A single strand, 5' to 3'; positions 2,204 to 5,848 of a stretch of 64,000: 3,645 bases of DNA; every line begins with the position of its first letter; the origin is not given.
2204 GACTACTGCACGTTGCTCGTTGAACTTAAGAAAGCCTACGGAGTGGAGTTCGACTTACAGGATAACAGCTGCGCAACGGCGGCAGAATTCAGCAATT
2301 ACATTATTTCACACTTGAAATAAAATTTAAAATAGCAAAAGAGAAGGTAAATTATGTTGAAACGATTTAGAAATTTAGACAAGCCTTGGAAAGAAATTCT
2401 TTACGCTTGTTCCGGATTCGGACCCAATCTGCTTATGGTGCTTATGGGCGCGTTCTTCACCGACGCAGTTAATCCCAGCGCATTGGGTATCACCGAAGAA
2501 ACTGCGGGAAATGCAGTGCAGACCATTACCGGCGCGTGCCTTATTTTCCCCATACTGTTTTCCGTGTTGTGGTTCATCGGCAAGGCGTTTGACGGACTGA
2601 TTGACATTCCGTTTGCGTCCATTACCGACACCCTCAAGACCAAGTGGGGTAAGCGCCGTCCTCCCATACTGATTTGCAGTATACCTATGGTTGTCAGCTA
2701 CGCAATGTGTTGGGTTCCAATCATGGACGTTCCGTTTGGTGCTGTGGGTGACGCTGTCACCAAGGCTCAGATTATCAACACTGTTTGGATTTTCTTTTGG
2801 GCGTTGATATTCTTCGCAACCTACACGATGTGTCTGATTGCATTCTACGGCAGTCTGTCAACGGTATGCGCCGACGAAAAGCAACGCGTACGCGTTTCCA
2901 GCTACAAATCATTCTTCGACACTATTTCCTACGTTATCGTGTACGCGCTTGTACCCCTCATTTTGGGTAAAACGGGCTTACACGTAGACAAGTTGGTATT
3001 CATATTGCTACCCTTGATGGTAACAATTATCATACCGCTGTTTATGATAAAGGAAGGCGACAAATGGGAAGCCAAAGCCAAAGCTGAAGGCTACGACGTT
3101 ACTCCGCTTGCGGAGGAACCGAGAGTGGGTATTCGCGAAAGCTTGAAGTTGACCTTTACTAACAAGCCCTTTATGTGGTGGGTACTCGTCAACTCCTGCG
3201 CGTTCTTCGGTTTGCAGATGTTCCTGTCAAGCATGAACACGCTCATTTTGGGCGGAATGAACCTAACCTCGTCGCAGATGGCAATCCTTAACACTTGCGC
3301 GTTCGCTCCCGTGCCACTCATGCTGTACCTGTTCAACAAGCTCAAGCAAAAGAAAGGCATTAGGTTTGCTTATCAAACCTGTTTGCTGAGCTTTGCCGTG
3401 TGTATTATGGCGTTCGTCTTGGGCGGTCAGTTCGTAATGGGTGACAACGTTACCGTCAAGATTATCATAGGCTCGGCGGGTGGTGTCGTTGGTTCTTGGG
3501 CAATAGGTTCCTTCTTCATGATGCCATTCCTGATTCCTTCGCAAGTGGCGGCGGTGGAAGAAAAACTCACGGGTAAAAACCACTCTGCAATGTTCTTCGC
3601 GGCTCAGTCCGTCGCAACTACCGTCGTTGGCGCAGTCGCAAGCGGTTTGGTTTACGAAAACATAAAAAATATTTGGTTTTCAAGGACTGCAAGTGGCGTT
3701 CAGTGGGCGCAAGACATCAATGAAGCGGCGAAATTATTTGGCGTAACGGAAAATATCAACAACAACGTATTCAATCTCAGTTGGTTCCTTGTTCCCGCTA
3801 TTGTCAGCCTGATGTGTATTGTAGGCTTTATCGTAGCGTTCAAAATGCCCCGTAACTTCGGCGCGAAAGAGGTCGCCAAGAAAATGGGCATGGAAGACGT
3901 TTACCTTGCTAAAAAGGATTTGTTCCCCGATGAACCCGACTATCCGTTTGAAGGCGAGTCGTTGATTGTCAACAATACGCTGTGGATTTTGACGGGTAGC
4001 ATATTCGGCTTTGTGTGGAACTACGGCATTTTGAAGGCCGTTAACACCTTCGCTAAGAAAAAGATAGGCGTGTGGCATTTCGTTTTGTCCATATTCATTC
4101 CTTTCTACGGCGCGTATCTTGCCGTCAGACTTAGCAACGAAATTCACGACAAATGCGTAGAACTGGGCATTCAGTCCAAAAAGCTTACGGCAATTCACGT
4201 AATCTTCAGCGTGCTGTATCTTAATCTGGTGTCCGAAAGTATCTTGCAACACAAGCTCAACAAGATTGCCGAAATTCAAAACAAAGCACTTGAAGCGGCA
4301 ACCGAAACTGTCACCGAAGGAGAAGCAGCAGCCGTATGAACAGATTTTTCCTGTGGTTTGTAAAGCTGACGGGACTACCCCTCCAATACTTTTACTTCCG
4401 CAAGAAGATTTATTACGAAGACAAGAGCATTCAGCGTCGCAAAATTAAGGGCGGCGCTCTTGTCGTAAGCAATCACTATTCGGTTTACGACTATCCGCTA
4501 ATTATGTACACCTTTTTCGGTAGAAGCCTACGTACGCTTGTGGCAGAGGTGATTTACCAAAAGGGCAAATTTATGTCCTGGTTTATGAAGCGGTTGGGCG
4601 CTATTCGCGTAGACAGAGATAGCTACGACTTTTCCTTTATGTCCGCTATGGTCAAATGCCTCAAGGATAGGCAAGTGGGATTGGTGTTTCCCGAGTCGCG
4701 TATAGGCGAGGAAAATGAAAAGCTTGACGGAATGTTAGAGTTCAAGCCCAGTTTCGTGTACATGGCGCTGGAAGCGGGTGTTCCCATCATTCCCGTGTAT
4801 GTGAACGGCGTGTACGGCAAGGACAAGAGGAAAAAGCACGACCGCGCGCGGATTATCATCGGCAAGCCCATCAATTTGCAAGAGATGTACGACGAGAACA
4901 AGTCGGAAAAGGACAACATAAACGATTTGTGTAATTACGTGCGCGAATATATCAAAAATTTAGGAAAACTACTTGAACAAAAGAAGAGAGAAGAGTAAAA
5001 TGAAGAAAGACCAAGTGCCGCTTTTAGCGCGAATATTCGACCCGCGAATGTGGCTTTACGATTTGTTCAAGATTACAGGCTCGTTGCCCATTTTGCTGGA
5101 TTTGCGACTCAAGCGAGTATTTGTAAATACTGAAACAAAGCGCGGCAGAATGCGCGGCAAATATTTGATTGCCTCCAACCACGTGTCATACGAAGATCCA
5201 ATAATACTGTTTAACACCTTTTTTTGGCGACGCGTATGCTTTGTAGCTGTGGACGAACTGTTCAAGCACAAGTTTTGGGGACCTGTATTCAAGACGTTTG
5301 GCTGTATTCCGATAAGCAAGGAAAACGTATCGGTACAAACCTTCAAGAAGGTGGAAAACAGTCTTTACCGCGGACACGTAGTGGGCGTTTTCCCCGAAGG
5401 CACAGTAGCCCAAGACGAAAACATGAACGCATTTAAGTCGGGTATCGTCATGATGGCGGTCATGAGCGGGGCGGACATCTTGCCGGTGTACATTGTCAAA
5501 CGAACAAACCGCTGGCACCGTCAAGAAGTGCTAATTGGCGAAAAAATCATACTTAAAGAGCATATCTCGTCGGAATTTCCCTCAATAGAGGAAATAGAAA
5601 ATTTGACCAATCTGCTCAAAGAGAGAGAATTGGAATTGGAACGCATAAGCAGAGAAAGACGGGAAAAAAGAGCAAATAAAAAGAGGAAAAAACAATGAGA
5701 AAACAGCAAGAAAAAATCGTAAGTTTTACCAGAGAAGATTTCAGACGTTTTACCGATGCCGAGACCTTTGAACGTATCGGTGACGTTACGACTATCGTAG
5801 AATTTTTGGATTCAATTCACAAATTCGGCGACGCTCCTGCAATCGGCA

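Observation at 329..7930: Tightly coupled 7-gene lipid operon: two acyl-activating enzymes with carriers, an MFSD2/GPH-like transporter, two PlsC acyltransferases and an LRAT-like enzyme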

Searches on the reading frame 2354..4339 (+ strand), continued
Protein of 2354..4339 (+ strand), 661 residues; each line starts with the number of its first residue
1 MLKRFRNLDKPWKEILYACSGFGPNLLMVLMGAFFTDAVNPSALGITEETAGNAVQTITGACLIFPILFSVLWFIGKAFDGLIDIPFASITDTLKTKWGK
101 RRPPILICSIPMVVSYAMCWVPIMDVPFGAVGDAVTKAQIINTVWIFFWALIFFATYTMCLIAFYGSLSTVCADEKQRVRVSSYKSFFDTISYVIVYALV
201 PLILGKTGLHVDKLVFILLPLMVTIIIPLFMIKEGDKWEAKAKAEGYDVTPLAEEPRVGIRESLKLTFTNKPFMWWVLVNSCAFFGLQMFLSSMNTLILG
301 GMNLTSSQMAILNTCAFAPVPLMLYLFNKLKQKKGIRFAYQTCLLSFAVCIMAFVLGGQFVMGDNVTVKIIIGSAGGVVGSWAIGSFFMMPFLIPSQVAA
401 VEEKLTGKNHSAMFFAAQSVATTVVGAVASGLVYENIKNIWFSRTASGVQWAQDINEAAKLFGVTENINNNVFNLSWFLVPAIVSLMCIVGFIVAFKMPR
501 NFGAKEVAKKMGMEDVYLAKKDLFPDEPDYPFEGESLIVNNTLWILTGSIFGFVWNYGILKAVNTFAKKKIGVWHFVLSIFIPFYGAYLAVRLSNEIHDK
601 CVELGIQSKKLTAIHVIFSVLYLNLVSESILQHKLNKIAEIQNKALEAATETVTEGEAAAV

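Call 35: fold_search(model_id=the predicted structure, library=pdb)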
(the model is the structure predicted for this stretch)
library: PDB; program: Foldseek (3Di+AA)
matches with E <= 10: 500; with E <= 0.001: 199
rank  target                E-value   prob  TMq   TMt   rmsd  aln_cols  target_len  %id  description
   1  8d2t_A                1.7e-09  1.00  0.53  0.73   6.0       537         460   13  Zebrafish MFSD2A isoform B in inward open ligand-free conformation (released 2023-05-10)
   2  7mjs_X                2.4e-09  1.00  0.49  0.68   8.2       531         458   15  Single-Particle Cryo-EM Structure of Major Facilitator Superfamily Domain containing 2A in complex with LPC-18:3 (released 2021-06-16)
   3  8d2s_A                1.0e-08  1.00  0.51  0.69   5.4       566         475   14  Zebrafish MFSD2A isoform B in inward open ligand bound conformation (released 2023-05-10)
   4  9oli_A                1.2e-08  1.00  0.48  0.67   7.4       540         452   11  Crystal structure of the melibiose-bound melibiose transporter (released 2026-02-04)
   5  7l16                  1.8e-08  1.00  0.49  0.68   6.9       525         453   12  Crystal structure of sugar-bound melibiose permease MelB (released 2021-08-04)
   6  8fq9                  3.4e-08  1.00  0.48  0.67   7.0       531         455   12  Crystal structure of a ligand-bound cation-site mutant D55C of a melibiose transporter (released 2024-06-05)
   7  9old                  7.2e-08  1.00  0.48  0.66   7.3       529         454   13  Crystal structure of alpha-NPG-bound D59C MelBSt (released 2026-02-04)
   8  8t60_A                6.3e-07  1.00  0.48  0.72   6.7       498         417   12  CryoEM structure of an inward-facing MelBSt at a Na(+)-bound and sugar low-affinity conformation (released 2024-02-28)
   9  9ghz                  1.3e-06  1.00  0.46  0.59   8.0       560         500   13  Cryo-EM structure of human SLC45A4 in lipid nanodiscs (released 2025-07-30)
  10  4zp0                  1.9e-06  1.00  0.42  0.66   6.5       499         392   12  Crystal structure of E. coli multidrug transporter MdfA in complex with deoxycholate (released 2015-08-19)
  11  4zow                  2.3e-06  1.00  0.42  0.65   7.5       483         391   11  Crystal structure of E. coli multidrug transporter MdfA in complex with chloramphenicol (released 2015-08-19)
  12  9giu                  2.3e-06  1.00  0.45  0.58   8.3       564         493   14  Cryo-EM structure of human SLC45A4 in detergent (released 2025-07-30)
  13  7wsm_A                5.0e-06  1.00  0.39  0.52   9.2       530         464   15  Cryo-EM structure of human glucose transporter GLUT4 bound to cytochalasin B in lipid nanodiscs (released 2022-05-18)
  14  8u3h                  5.9e-06  1.00  0.46  0.67   6.1       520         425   11  Structure of Fmoc-Leu-OH bound Sialin (released 2024-05-29)
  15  8zgz                  6.4e-06  1.00  0.44  0.58  16.4       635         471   11  Cryo-EM structure of inward state Anhydromuropeptide permease (AmpG) (released 2025-05-21)
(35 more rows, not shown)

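Call 70: search_protein_families(library=ncbifam, proteins=[L043:6578-9877:+, L051:9671-11728:+, L002:15406-15981:+], max_evalue=0.00001)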
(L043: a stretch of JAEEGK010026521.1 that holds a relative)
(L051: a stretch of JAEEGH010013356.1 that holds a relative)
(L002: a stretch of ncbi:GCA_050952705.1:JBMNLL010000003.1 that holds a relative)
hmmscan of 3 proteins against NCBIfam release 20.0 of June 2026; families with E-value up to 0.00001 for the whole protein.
L043:6578-9877:+ (1100 aa): 22 families
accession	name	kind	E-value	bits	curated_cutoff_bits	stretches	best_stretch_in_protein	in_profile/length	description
NF006386.0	PRK08633.1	equivalog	4e-26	91.1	1221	2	701-823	438-556/1147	acyl-[ACP]--phospholipid O-acyltransferase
TIGR00530.1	AGP_acyltrn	subfamily_domain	6.5e-22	77.7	102.95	2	697-817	9-128/130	1-acylglycerol-3-phosphate O-acyltransferase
TIGR01923.1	menE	equivalog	3.3e-19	69.1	330.15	2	328-533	228-440/442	o-succinylbenzoate--CoA ligase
NF004837.0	PRK06187.1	subfamily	2.1e-15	56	476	1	163-274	174-278/531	long-chain-fatty-acid--CoA ligase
NF005291.0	PRK06814.1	equivalog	1.8e-12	46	1349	0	701-820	451-565/1140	acyl-[ACP]--phospholipid O-acyltransferase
TIGR01733.1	AA-adenyl-dom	subfamily_domain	5.6e-12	45.2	317.4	0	324-412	235-327/409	amino acid adenylation domain-containing protein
NF006539.0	PRK09029.1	equivalog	2.2e-10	40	494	0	331-539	247-451/458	o-succinylbenzoate--CoA ligase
NF005959.0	PRK08043.1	equivalog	5.1e-10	38.2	886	0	690-836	14-156/719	bifunctional acyl-ACP--phospholipid O-acyltransferase/long-chain-fatty-acid--ACP ligase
NF004114.0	PRK05605.1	equivalog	6.8e-10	37.9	766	0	162-281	224-333/575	long-chain-fatty-acid--CoA ligase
NF002966.0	PRK03640.1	equivalog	1.8e-09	36.8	556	0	55-180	26-162/483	o-succinylbenzoate--CoA ligase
NF052269.1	Staph_lig_FadD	equivalog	1.3e-08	33.6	650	0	324-404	265-344/499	long-chain-fatty-acid--CoA ligase FadD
NF058661.1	cispen_AMP_AmcH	equivalog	2.1e-08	33.1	370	0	64-177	25-146/458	adenylate-forming 2-oxoglutaryl-ACP ligase AmcH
NF041592.1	carboxyl_red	equivalog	3.1e-08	31.7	1300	1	163-363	235-411/1160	carboxylic acid reductase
NF004282.0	PRK05691.1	subfamily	9.1e-08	28.5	4090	1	487-638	503-660/4334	non-ribosomal peptide synthase/polyketide synthase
NF005307.0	PRK06839.1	equivalog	3.2e-07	29.4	748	0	330-540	270-494/496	o-succinylbenzoate--CoA ligase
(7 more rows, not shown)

L051:9671-11728:+ (686 aa): 0 families

L002:15406-15981:+ (192 aa): 4 families
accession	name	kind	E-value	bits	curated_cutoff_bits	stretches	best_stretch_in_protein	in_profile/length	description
NF047349.1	4PPT_AusB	equivalog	4.8e-14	52.3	225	1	75-154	79-156/205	aureusimine biosynthesis 4'-phosphopantetheinyl transferase AusB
NF007676.0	PRK10351.1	equivalog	4.3e-12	46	174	1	63-150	50-146/195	4'-phosphopantetheinyl transferase AcpT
NF042922.1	4PPT_HetI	equivalog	2.3e-11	43.5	370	1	7-158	26-189/235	4'-phosphopantetheinyl transferase HetI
TIGR00556.1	pantethn_trn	domain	3.4e-07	30.4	45.35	1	94-156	2-71/128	phosphopantetheine--protein transferase domain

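Call 71: search_protein_families(library=pfam, proteins=[L064:9113-9976:+, L058:3737-4501:+, L045:19104-20288:+, L045:14266-15090:+, L045:15090-17273:+, L045:20340-21116:+], max_evalue=0.001)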
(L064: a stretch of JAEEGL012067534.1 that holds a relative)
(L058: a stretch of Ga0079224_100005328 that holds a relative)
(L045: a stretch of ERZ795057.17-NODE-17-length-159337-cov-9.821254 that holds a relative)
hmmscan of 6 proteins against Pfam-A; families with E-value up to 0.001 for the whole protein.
L064:9113-9976:+ (288 aa): 1 family
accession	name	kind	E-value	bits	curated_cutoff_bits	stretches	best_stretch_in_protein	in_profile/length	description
PF01734.28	Patatin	-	2.2e-21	77.4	27.7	1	9-221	1-190/191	Patatin-like phospholipase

L058:3737-4501:+ (255 aa): 1 family
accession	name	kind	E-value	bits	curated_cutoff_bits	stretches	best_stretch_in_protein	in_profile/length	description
PF09335.16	VTT_dom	-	3.3e-19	70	33.9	1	86-204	1-122/123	VTT domain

L045:19104-20288:+ (395 aa): 3 families
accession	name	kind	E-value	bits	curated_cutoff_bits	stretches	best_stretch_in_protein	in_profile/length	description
PF00155.27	Aminotran_1_2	-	2.6e-55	188.5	19.7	1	45-383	4-359/361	Aminotransferase class I and II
PF01212.27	Beta_elim_lyase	-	8e-09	35.7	27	1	91-264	36-222/288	Beta-eliminating lyase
PF01053.26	Cys_Met_Meta_PP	-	0.00033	19.8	27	1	89-214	54-179/381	Cys/Met metabolism PLP-dependent enzyme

L045:14266-15090:+ (275 aa): 2 families
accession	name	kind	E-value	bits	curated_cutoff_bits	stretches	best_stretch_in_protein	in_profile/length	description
PF04055.27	Radical_SAM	-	1.6e-21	77.6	29.5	1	26-211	3-165/166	Radical SAM superfamily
PF13353.11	Fer4_12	-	1.6e-15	58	22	1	17-154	2-114/137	4Fe-4S single cluster domain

L045:15090-17273:+ (728 aa): 2 families
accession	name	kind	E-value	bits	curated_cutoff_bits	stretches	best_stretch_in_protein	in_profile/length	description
PF02901.20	PFL-like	-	7.2e-85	286.4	24.3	1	122-590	133-647/647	Pyruvate formate lyase-like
PF01228.26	Gly_radical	-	4.6e-15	56.5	22.2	1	608-710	3-106/106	Glycine radical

L045:20340-21116:+ (259 aa): 4 families
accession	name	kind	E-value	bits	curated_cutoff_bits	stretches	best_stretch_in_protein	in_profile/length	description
PF00106.31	adh_short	-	3.7e-37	128.1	26.6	1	5-180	1-192/195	short chain dehydrogenase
PF13561.12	adh_short_C2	-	5.1e-27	95.4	27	1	11-180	1-186/236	Enoyl-(Acyl carrier protein) reductase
PF08659.16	KR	-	1e-08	35.8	22.6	1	43-165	54-173/180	KR domain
PF08643.16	DUF1776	-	8.4e-05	22.6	25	1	70-173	97-202/294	Fungal family of unknown function (DUF1776)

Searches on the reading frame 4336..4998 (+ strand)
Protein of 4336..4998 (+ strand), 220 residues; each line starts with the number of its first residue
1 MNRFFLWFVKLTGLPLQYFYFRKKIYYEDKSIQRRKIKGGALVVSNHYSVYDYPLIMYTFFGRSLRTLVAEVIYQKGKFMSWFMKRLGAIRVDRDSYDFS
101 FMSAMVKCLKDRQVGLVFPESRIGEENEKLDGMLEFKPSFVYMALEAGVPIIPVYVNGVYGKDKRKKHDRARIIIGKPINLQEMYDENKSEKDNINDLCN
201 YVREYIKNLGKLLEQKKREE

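Call 3: search_protein_families(library=pfam, proteins=[window:4336-4998:+], max_evalue=0.01)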
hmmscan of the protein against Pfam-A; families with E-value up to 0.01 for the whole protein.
window:4336-4998:+ (220 aa): 1 family
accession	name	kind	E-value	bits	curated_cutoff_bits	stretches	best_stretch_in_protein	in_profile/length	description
PF01553.26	Acyltransferase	-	2.2e-22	79.7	23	1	33-156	11-131/132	Acyltransferase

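Call 5: search_protein_families(library=ncbifam, proteins=[window:4336-4998:+], max_evalue=0.001)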
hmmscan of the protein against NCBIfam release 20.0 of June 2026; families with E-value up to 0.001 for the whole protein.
window:4336-4998:+ (220 aa): 4 families
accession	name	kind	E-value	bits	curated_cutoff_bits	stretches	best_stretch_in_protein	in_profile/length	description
TIGR00530.1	AGP_acyltrn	subfamily_domain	1.2e-15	57.4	102.95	1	37-156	14-129/130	1-acylglycerol-3-phosphate O-acyltransferase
NF006386.0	PRK08633.1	equivalog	3.7e-14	51.4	1221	1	37-163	439-558/1147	acyl-[ACP]--phospholipid O-acyltransferase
NF011593.0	PRK15018.1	equivalog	8.6e-06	25.7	501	1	79-207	103-226/245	1-acylglycerol-3-phosphate O-acyltransferase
NF053697.1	LyGlyAclTfGlsABct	equivalog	0.00062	19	260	0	165-196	228-258/267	lyso-glycine lipid O-acyltransferase GlsA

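Call 49: search_solved_structures(query=window:4336-4998:+, max_evalue=0.01)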
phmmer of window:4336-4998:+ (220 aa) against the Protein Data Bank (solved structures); distinct sequences matched with E-value up to 0.01: 1.
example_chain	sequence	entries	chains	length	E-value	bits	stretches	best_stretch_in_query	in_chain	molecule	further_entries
5kym_A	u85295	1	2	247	1.3e-07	34.9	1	41-162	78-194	1-acyl-sn-glycerol-3-phosphate acyltransferase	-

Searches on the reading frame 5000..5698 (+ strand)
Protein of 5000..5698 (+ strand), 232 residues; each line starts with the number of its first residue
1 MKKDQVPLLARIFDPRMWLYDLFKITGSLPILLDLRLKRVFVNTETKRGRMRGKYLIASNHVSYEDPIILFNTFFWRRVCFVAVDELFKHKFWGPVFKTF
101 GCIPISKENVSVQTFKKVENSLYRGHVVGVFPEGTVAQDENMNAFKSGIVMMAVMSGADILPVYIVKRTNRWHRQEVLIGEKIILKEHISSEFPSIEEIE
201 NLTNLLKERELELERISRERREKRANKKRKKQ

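Call 3: search_protein_families(library=pfam, proteins=[window:5000-5698:+], max_evalue=0.01)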
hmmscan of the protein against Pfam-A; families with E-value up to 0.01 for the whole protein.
window:5000-5698:+ (232 aa): 1 family
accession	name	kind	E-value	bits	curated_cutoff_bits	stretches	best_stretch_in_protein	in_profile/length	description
PF01553.26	Acyltransferase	-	4e-23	82.1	23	1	52-165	13-131/132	Acyltransferase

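Call 5: search_protein_families(library=ncbifam, proteins=[window:5000-5698:+], max_evalue=0.001)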
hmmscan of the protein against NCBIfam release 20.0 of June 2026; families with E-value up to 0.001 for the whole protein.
window:5000-5698:+ (232 aa): 7 families
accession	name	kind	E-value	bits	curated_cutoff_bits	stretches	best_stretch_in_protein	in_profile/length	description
TIGR00530.1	AGP_acyltrn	subfamily_domain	7.3e-25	87.2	102.95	1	51-165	14-129/130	1-acylglycerol-3-phosphate O-acyltransferase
NF006386.0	PRK08633.1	equivalog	2.2e-21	75.4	1221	1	52-165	440-551/1147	acyl-[ACP]--phospholipid O-acyltransferase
NF005291.0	PRK06814.1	equivalog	1.6e-08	33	1349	1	51-165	452-563/1140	acyl-[ACP]--phospholipid O-acyltransferase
NF005959.0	PRK08043.1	equivalog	8.4e-07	27.6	886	1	39-166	15-138/719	bifunctional acyl-ACP--phospholipid O-acyltransferase/long-chain-fatty-acid--ACP ligase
NF052553.1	LyOrLpactfOlsABRUA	equivalog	2.8e-06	26.7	300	1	42-153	57-164/263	lyso-ornithine lipid O-acyltransferase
NF052552.1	LyOrLpactfOlsARHOCB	equivalog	2.3e-05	23.5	300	1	45-149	78-180/271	lyso-ornithine lipid O-acyltransferase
NF011593.0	PRK15018.1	equivalog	0.00033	20.5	501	1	82-173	93-187/245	1-acylglycerol-3-phosphate O-acyltransferase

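Call 48: search_solved_structures(query=window:5000-5698:+, max_evalue=0.01)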
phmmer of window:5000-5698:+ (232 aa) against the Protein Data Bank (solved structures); distinct sequences matched with E-value up to 0.01: 1.
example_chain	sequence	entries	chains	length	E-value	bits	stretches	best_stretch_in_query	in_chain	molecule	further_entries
5kym_A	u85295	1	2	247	2.4e-05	27.3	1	54-167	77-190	1-acyl-sn-glycerol-3-phosphate acyltransferase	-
